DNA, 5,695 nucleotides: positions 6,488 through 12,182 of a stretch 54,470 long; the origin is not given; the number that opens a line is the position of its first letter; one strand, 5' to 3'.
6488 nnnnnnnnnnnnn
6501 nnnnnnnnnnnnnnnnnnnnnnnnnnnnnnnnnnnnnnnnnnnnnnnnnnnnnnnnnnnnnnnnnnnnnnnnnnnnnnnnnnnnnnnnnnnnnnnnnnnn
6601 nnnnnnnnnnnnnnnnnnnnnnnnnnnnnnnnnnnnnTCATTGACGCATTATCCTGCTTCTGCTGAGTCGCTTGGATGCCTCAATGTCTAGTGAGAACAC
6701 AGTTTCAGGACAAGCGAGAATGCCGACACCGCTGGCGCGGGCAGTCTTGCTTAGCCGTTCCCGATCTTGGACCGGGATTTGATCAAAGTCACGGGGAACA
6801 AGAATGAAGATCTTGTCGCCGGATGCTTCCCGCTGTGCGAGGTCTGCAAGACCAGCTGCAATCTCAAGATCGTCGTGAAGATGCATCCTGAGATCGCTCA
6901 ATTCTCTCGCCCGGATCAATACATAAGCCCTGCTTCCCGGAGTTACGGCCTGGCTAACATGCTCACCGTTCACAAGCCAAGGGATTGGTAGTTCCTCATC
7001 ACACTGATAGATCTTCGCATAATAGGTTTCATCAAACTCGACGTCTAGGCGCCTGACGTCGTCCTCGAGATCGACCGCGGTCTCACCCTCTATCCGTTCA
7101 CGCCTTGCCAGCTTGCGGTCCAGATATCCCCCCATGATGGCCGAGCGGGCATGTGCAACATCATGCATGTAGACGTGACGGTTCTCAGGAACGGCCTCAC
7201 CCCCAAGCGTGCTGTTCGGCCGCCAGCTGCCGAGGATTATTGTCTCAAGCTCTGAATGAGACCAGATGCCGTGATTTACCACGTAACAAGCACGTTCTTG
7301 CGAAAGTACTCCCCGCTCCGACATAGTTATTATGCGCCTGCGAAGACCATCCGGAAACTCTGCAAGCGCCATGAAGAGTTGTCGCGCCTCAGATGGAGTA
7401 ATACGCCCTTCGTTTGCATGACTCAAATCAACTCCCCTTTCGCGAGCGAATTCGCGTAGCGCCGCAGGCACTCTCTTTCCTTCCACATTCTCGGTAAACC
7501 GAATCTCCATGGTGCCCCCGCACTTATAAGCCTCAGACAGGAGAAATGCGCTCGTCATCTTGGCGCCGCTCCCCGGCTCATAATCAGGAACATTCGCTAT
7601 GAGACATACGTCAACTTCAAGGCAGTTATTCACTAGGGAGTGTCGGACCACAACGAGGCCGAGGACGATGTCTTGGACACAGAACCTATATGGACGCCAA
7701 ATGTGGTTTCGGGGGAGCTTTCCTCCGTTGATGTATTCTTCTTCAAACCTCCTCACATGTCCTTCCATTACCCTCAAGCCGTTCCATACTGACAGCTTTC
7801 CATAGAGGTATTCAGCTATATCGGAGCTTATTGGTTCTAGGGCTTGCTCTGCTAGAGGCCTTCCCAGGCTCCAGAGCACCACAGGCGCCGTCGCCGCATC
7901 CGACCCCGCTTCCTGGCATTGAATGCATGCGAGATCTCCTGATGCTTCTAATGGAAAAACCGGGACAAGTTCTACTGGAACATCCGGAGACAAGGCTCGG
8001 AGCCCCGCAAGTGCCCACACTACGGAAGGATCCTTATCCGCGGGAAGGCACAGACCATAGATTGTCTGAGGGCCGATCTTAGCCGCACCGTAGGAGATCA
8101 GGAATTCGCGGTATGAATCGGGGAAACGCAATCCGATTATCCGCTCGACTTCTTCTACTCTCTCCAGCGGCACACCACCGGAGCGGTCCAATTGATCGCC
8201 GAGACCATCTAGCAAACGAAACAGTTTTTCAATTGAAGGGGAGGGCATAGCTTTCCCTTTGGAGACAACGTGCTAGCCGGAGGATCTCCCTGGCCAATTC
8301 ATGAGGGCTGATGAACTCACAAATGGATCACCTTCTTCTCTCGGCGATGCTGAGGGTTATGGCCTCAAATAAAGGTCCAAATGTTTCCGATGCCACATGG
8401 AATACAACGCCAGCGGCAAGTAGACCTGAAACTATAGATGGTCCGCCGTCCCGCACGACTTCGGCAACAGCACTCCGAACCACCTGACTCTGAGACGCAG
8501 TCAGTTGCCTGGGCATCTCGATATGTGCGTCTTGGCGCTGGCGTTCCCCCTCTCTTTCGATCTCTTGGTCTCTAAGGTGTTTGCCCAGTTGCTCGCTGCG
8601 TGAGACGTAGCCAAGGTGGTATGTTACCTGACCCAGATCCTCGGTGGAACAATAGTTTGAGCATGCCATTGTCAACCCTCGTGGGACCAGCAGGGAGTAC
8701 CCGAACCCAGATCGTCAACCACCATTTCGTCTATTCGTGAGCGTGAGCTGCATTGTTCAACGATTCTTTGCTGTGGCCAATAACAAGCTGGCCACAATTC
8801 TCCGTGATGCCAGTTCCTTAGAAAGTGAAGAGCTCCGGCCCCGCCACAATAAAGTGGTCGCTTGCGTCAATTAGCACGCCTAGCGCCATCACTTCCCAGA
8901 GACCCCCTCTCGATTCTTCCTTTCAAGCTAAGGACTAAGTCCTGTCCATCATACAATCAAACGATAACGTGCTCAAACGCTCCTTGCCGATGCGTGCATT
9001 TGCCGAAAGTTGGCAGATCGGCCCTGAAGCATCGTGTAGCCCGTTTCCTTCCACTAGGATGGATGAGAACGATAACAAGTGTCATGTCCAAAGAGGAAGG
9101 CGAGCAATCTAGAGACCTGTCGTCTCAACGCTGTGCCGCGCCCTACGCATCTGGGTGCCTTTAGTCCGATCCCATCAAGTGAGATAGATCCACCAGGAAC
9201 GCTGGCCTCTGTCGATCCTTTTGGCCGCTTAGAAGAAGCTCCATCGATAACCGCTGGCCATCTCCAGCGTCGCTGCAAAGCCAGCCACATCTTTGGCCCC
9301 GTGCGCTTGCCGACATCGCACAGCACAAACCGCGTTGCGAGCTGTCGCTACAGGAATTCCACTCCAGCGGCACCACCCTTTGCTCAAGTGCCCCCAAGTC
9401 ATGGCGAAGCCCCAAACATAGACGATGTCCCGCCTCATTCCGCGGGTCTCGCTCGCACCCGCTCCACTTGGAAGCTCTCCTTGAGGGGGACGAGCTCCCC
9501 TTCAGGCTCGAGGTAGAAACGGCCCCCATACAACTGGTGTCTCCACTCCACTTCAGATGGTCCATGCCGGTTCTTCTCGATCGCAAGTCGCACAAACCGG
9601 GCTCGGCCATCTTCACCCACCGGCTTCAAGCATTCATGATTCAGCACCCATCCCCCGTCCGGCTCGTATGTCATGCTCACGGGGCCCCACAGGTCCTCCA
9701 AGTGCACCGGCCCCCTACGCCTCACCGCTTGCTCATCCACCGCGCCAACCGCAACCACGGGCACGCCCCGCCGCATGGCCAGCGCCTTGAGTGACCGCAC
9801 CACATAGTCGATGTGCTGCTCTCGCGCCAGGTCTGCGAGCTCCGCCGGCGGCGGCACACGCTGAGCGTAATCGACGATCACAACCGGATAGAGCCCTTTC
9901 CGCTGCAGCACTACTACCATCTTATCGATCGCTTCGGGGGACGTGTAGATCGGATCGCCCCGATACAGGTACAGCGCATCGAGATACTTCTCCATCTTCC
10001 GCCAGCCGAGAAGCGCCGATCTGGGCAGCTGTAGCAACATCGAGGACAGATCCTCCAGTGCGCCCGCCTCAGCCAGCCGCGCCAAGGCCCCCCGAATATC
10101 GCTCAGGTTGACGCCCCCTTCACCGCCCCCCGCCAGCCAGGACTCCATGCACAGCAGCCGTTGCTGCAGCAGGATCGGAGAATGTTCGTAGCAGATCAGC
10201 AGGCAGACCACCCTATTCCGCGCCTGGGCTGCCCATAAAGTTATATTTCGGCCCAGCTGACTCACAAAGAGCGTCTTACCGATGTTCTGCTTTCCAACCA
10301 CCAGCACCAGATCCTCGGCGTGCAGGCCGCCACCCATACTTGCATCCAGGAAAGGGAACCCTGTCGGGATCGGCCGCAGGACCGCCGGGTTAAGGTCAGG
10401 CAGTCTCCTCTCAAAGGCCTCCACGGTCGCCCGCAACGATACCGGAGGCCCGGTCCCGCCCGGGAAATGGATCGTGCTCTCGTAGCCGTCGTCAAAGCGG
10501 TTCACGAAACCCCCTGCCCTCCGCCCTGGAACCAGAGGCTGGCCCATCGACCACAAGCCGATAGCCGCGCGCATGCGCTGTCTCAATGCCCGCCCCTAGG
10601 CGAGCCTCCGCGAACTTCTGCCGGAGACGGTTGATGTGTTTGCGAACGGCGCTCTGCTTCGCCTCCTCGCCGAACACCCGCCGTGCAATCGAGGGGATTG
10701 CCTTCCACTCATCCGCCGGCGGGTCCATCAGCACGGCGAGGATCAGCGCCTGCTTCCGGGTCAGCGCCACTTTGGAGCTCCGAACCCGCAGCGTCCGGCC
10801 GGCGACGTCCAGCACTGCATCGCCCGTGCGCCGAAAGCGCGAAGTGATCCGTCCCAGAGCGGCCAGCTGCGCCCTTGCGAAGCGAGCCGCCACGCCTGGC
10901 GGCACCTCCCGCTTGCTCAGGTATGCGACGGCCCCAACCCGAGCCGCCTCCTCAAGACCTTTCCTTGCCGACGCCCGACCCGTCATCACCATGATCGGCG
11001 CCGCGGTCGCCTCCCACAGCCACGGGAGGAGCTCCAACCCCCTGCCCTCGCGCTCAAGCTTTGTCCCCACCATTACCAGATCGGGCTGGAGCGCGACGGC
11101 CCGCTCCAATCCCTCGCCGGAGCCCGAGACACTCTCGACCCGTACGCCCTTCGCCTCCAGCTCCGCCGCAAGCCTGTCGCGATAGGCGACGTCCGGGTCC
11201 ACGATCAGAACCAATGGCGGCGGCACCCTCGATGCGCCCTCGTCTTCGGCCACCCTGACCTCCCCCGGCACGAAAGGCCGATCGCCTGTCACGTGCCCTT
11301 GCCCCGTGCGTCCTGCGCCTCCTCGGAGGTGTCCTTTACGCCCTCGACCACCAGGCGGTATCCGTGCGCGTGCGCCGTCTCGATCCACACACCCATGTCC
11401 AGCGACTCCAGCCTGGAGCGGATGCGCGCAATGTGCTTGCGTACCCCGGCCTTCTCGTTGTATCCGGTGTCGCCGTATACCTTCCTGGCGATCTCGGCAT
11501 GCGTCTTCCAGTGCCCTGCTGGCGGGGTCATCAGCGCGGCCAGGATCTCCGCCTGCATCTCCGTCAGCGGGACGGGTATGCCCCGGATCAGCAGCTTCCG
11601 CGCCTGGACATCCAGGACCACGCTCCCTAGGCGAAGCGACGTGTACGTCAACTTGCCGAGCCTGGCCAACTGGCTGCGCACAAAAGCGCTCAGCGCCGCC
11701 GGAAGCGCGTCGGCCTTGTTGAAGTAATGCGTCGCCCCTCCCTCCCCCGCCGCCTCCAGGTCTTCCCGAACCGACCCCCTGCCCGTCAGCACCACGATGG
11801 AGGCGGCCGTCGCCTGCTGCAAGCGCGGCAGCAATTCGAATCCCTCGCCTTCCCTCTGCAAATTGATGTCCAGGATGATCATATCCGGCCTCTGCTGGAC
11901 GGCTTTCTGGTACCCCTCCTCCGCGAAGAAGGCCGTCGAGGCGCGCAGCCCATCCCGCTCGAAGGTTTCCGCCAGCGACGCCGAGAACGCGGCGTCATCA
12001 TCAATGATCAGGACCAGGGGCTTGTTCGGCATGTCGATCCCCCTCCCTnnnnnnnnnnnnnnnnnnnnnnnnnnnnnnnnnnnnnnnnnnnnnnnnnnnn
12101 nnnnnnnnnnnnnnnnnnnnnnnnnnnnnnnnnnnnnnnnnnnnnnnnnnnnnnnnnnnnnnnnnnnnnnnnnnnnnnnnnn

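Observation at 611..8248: Lower-G+C three-gene operon: SUKH/SMI1-domain protein, unknown 413-aa protein and giant DEAH-S1 helicase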

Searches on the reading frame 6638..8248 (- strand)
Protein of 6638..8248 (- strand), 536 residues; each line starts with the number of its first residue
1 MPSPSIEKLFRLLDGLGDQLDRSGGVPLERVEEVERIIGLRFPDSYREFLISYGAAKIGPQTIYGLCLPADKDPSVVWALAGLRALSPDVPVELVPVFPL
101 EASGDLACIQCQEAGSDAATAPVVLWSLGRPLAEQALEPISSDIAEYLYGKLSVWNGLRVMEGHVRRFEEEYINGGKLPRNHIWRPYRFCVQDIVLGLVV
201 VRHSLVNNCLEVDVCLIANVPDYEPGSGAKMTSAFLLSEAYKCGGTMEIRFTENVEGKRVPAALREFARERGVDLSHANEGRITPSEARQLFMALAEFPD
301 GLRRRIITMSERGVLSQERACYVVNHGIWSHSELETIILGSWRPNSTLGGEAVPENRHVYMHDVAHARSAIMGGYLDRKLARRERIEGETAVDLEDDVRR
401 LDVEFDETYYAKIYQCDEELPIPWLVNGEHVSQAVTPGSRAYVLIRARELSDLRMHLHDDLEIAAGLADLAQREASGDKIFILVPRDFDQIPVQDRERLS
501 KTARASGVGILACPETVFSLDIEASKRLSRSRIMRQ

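Call 6: search_protein_families(library=pfam, proteins=[window:6638-8248:-], max_evalue=0.1)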
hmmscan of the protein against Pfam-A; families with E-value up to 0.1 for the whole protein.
window:6638-8248:- (536 aa): 3 families
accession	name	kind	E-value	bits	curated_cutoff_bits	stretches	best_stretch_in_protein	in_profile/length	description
PF14568.11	SUKH_6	-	6.3e-09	36.8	27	1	29-148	2-119/119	SMI1-KNR4 cell-wall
PF14567.11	SUKH_5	-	2.8e-08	34.1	27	1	29-127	25-119/142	SMI1-KNR4 cell-wall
PF09346.15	SMI1_KNR4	-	1e-06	29.8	25.4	1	27-148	3-123/125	SMI1 / KNR4 family (SUKH-1)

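Call 7: search_protein_families(library=padloc, proteins=[window:6638-8248:-], max_evalue=0.1)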
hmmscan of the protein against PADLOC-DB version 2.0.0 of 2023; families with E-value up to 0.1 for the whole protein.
window:6638-8248:- (536 aa): 0 families

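Call 8: search_protein_families(library=ncbifam, proteins=[window:6638-8248:-], max_evalue=0.1)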
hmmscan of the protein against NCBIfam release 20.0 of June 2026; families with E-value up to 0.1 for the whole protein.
window:6638-8248:- (536 aa): 0 families

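Call 16: find_homologous_proteins(query=window:6638-8248:-)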
Query window:6638-8248:- (536 aa): 160 proteins with E <= 0.001 among 8000 candidates; the best 120 are listed.
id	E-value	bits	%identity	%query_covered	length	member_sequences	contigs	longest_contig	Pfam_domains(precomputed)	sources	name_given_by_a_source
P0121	0.0e+0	1217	100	100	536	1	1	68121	PF14567.12,PF09346.16,PF14568.12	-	-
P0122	7.3e-220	749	59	100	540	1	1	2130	PF14567.12,PF09346.16,PF14568.12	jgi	jgi:hypothetical protein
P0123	1.0e-209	715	59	99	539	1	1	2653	PF14567.12,PF09346.16,PF14568.12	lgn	-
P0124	1.3e-208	712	58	100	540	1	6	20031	PF14567.12,PF09346.16,PF14568.12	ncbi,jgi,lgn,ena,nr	ncbi:MAG TPA: SMI1/KNR4 family protein [Anaerolineae bacterium]|nr:SMI1/KNR4 family protein [Anaerol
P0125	6.3e-208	710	58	100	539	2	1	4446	PF14567.12,PF09346.16,PF14568.12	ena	-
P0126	1.5e-204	698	56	99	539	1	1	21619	PF14567.12,PF09346.16,PF14568.12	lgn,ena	-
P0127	7.8e-202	689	56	100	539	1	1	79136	PF14567.12,PF09346.16,PF14568.12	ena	-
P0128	5.1e-196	670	54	100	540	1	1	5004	PF14567.12,PF09346.16,PF14568.12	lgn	-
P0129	5.3e-189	647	54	100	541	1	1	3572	PF14567.12,PF09346.16,PF14568.12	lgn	-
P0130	2.5e-185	635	54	99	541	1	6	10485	PF14567.12,PF09346.16,PF14568.12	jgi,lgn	-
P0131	3.1e-185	635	54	99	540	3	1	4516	PF14567.12,PF09346.16,PF14568.12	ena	-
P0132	1.4e-178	613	50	100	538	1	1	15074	PF14567.12,PF09346.16,PF14568.12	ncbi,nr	ncbi:MAG: SMI1/KNR4 family protein [Anaerolineae bacterium]|nr:MAG: SMI1/KNR4 family protein [Anaero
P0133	1.3e-175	603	53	98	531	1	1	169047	PF14567.12,PF09346.16,PF14568.12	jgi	jgi:hypothetical protein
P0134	3.4e-175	602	50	100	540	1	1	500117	PF14567.12,PF09346.16,PF14568.12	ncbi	-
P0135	1.7e-172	593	49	100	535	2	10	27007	PF14567.12,PF09346.16,PF14568.12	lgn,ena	-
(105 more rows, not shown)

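Call 33: search_solved_structures(query=A2, max_evalue=10)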
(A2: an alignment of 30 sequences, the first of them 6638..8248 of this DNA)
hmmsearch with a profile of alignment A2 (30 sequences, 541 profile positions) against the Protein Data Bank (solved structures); distinct sequences matched with E-value up to 10: 3.
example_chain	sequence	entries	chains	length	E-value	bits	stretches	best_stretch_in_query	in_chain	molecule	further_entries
2icg_A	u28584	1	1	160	3.8e-08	35.7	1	7-151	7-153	Lin2918 protein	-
2prv_A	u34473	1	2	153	8.9e-05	24.6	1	8-154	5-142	Uncharacterized protein yobK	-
6fl0_A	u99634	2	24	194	0.28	13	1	6-170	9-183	membrane attack complex assembly inhibitor BGA71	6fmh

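Call 34: predict_structure(alignment_id=A2)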
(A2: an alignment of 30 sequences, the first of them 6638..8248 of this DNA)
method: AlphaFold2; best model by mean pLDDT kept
length: 536 residues; sequences in the alignment: 30
mean_pLDDT: 86.6   pTM: 0.61
mean pLDDT of the five models: 86.6, 86.5, 85.3, 82.6, 80.9
residues with pLDDT >= 90: 270; 70-90: 224; 50-70: 37; < 50: 5
segments of 3 or more residues with pLDDT < 50: none
pLDDT, mean of each block of 10 residues (from residue 1): 76 86 88 91 93 90 89 88 89 92 87 83 90 84 89 84 91 82 90 89 93 90 85 95 90 90 93 95 96 94 91 91 89 78 77 60 75 93 65 67 92 93 76 81 92 85 93 89 94 90 91 90 78 62
secondary structure, 60 per line:
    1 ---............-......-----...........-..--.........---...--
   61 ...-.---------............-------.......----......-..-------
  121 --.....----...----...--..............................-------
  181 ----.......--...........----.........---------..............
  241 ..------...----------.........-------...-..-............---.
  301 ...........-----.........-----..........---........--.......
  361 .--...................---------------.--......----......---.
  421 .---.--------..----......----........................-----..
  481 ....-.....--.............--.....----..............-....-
elements in order: H4-15 E20-22 H28-38 H44-52 E56-58 E61-63 H76-86 E94-100 E105-110 E123-127 E139-141 H144-173 E185-191 E194-204 E209-217 H227-242 E249-251 H262-270 H285-296 H300-311 H317-325 H331-340 H344-351 H354-361 H364-381 E401-406 E411-416 E440-445 H450-473 E479-484 H486-490 H493-505 E508-512 H517-530 H532-535

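Call 39: fold_search(model_id=the predicted structure, library=pdb)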
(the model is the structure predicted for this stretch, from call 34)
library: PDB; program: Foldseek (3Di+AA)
matches with E <= 10: 583; with E <= 0.001: 3
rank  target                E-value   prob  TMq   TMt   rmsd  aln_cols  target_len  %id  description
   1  2icg                  1.7e-06  1.00  0.24  0.76   3.5       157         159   22  Crystal structure of a protein of unknown function (NP_472245.1) from Listeria innocua at 1.65 A resolution (released 2006-09-26)
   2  2prv_B                1.1e-05  1.00  0.24  0.77   2.8       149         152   17  Crystal structure of an uncharacterized protein (yobk, bsu18990) from bacillus subtilis at 1.30 A resolution (released 2007-05-22)
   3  2prv_A                4.9e-05  1.00  0.24  0.79   5.5       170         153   15  Crystal structure of an uncharacterized protein (yobk, bsu18990) from bacillus subtilis at 1.30 A resolution (released 2007-05-22)
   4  3d5p_A                6.6e-03  1.00  0.19  0.66   3.7       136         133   15  CRYSTAL STRUCTURE OF A PUTATIVE GLUCAN SYNTHESIS REGULATOR OF SMI1/KNR4 FAMILY (BF1740) FROM BACTEROIDES FRAGILIS NCTC (released 2008-07-15)
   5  6qbm_A                1.1e-02  1.00  0.21  0.48   5.1       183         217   10  structure of the core domaine of Knr4, an intrinsically disordered protein from Saccharomyces cerevisiae - mutant S200 (released 2020-01-29)
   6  6qbo_A                1.2e-02  1.00  0.21  0.47   5.2       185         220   10  structure of the core domaine of Knr4, an intrinsically disordered protein from Saccharomyces cerevisiae - mutant S203 (released 2020-01-29)
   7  2fl4                  3.2e-02  0.96  0.15  0.40  11.0       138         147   13  The crystal structure of the spermine/spermidine acetyltransferase from Enterococcus faecalis (released 2006-02-28)
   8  5c82                  3.4e-02  0.99  0.11  0.32   7.1        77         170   21  Crystal structure of Nourseothricin acetyltransferase (released 2016-06-29)
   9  9dsb_A                3.6e-02  0.98  0.14  0.43  10.5       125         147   14  Crystal Structure of Spermin/spermidine N-Acetyltransferase from Enterococcus faecalis V583 (released 2025-05-28)
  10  9dsb_B                3.6e-02  0.95  0.15  0.41  11.1       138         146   14  Crystal Structure of Spermin/spermidine N-Acetyltransferase from Enterococcus faecalis V583 (released 2025-05-28)
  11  5csa_A                1.2e-01  0.14  0.12  0.08  19.4       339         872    9  Crystal structure of domains BT-BCCP-AC1-AC5 of yeast acetyl-CoA carboxylase (released 2015-10-28)
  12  3gei_A                1.3e-01  0.10  0.12  0.14  25.6       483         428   11  Crystal structure of MnmE from Chlorobium tepidum in complex with GCP (released 2009-10-27)
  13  7bxz_B                1.6e-01  0.80  0.12  0.32  12.6       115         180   14  Crystal structure of the aminoglycoside 6'-N-acetyltransferase from Enterococcus faecium (released 2020-08-12)
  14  9ibq_A                1.6e-01  0.41  0.18  0.29  14.8       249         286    9  Structure of BstEII with DNA substrate (released 2026-03-04)
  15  2ziw_A                1.7e-01  0.47  0.11  0.20  15.6       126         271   14  Crystal structure of the Mus81-Eme1 complex (released 2008-04-29)
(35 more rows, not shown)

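Call 40: search_protein_families(library=pfam, alignment_id=A2, max_evalue=1)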
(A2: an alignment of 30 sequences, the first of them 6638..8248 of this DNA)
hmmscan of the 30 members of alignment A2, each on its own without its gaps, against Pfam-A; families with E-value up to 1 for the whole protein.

A. member 1, window:6638-8248:- (536 aa): 3 families
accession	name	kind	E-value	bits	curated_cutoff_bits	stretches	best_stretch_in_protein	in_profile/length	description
PF14568.11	SUKH_6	-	6.3e-09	36.8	27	1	29-148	2-119/119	SMI1-KNR4 cell-wall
PF14567.11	SUKH_5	-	2.8e-08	34.1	27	1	29-127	25-119/142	SMI1-KNR4 cell-wall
PF09346.15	SMI1_KNR4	-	1e-06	29.8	25.4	1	27-148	3-123/125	SMI1 / KNR4 family (SUKH-1)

B. families by the number of members that match (of 30 scanned): 18 families
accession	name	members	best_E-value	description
PF14567.11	SUKH_5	18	4.4e-16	SMI1-KNR4 cell-wall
PF14568.11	SUKH_6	18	3.4e-15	SMI1-KNR4 cell-wall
PF09346.15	SMI1_KNR4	18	5.4e-13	SMI1 / KNR4 family (SUKH-1)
PF11876.13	TsiV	3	1.5e-08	Type VI immunity for VRR-NUC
PF22746.1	SHOCT-like_DUF2089-C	3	0.0046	SHOCT-like domain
PF10722.14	YbjN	1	1.3e-05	Putative bacterial sensory transduction regulator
PF06480.20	FtsH_ext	1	0.002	FtsH Extracellular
PF22551.1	TY-Chap1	1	0.012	T3SS (YopN, CesT) and YbjN peptide-binding chaperone 1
PF18151.6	DUF5601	1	0.058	Domain of unknown function (DUF5601)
PF04435.23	SPK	1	0.073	Domain of unknown function (DUF545)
PF18438.7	Glyco_hydro_38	1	0.1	Glycosyl hydrolases family 38 C-terminal domain 1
PF03065.20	Glyco_hydro_57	1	0.15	Glycosyl hydrolase family 57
PF01128.25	IspD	1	0.19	2-C-methyl-D-erythritol 4-phosphate cytidylyltransferase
PF21029.3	RMC1_N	1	0.19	Regulator of MON1-CCZ1 complex, N-terminal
PF11261.13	IRF-2BP1_2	1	0.2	Interferon regulatory factor 2-binding protein zinc finger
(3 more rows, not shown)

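Call 44: find_encoding_contigs(protein=P0121, flank=10000, max_places=3)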
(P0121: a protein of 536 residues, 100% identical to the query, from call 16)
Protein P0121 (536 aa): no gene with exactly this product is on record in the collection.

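Call 86: search_protein_families(library=phrogs, proteins=[window:6638-8248:-], max_evalue=0.01)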
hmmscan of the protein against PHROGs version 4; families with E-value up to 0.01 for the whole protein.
window:6638-8248:- (536 aa): 0 families

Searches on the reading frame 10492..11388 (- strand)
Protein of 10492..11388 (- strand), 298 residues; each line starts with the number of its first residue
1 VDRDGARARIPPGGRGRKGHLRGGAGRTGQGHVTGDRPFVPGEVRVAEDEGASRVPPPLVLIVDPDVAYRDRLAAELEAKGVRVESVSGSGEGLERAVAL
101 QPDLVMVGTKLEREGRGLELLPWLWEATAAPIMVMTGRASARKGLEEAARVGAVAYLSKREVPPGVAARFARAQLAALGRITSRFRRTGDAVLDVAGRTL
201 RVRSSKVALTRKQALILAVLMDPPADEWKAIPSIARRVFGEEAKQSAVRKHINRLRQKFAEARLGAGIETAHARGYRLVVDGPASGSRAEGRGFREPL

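Call 38: search_protein_families(library=pfam, proteins=[window:10492-11388:-], max_evalue=0.01)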
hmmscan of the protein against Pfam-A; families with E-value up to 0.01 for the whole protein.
window:10492-11388:- (298 aa): 2 families
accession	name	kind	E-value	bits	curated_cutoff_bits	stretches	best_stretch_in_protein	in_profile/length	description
PF00072.30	Response_reg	-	2.8e-10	40.8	30.2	1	60-161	1-101/111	Response regulator receiver domain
PF00486.34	Trans_reg_C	-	2.3e-07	31.2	26.2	1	206-278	3-77/77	Transcriptional regulatory protein, C terminal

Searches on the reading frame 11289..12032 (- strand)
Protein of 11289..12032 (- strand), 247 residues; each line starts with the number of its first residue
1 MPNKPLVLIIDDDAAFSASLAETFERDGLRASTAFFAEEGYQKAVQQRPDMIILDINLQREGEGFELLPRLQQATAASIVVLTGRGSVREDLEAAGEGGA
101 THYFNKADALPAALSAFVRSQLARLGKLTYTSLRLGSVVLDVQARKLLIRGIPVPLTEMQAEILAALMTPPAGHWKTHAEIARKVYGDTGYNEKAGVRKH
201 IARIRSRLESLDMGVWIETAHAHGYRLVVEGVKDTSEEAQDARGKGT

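Call 38: search_protein_families(library=pfam, proteins=[window:11289-12032:-], max_evalue=0.01)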
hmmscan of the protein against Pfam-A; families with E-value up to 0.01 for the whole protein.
window:11289-12032:- (247 aa): 2 families
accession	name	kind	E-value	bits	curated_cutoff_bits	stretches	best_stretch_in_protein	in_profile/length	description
PF00072.30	Response_reg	-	1.2e-14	54.9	30.2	1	7-107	1-100/111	Response regulator receiver domain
PF00486.34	Trans_reg_C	-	3.7e-09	37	26.2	1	153-227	3-77/77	Transcriptional regulatory protein, C terminal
